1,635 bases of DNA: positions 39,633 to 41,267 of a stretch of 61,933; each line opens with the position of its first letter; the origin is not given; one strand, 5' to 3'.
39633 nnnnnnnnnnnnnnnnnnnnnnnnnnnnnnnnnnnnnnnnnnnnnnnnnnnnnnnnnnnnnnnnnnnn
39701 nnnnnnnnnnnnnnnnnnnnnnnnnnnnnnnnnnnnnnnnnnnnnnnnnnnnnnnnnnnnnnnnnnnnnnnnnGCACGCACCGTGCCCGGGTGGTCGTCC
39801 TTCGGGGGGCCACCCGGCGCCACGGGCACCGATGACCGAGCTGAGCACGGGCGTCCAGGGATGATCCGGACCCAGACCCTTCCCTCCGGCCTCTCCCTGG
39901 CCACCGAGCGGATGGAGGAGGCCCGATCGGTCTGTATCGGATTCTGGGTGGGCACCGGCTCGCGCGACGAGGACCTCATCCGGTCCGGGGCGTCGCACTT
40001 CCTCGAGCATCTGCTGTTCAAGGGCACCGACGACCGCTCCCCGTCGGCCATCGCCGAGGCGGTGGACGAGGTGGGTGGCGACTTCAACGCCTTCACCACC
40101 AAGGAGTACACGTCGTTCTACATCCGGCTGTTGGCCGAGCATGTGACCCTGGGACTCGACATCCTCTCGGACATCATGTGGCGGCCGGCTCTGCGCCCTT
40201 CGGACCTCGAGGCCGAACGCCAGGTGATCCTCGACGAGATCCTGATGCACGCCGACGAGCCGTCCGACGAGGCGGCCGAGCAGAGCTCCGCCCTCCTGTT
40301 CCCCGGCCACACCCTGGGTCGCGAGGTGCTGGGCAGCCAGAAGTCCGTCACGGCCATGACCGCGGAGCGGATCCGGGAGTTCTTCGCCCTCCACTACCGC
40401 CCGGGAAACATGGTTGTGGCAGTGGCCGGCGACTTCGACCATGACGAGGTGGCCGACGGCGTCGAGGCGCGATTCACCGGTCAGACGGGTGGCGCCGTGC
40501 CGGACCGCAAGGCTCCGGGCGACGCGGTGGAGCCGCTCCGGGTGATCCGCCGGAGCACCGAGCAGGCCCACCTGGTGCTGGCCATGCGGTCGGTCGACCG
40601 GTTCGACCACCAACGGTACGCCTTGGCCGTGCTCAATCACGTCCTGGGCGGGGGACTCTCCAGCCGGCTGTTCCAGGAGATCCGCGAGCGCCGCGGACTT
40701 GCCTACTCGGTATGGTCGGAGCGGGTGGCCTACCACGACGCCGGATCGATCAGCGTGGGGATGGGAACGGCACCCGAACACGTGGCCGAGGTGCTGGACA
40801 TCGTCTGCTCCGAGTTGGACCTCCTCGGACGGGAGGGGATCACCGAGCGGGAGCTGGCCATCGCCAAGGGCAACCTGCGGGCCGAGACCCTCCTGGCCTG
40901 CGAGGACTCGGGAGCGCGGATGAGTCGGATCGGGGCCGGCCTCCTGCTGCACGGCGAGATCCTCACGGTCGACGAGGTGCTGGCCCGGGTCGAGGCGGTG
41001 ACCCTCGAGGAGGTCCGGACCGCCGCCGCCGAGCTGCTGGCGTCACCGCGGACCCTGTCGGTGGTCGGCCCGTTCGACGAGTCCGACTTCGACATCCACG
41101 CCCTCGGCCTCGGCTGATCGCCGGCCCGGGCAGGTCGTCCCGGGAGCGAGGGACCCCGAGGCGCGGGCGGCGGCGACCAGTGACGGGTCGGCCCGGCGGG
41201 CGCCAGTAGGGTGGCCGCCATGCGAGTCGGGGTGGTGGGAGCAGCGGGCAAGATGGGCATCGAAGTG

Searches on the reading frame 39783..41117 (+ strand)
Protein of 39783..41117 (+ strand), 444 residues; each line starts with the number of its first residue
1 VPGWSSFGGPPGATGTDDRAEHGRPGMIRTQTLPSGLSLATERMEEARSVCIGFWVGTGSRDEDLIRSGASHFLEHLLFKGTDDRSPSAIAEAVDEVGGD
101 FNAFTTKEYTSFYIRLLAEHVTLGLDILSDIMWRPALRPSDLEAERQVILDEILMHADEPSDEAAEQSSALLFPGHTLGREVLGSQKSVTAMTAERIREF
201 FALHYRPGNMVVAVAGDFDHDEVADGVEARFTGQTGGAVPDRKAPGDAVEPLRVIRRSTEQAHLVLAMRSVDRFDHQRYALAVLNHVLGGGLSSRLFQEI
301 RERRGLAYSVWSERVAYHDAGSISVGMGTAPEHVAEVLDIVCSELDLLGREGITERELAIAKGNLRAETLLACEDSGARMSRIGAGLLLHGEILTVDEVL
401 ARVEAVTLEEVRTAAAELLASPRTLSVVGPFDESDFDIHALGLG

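Call 53: search_protein_families(library=pfam, proteins=[window:39783-41117:+], max_evalue=0.0001)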
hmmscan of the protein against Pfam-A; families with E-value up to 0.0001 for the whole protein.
window:39783-41117:+ (444 aa): 2 families
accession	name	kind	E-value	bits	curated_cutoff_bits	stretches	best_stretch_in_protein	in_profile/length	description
PF05193.26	Peptidase_M16_C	-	7.1e-42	143.8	23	1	192-364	2-180/181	Peptidase M16 inactive domain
PF00675.25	Peptidase_M16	-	1.7e-31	109.6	22.3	1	40-184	3-147/149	Insulinase (Peptidase family M16)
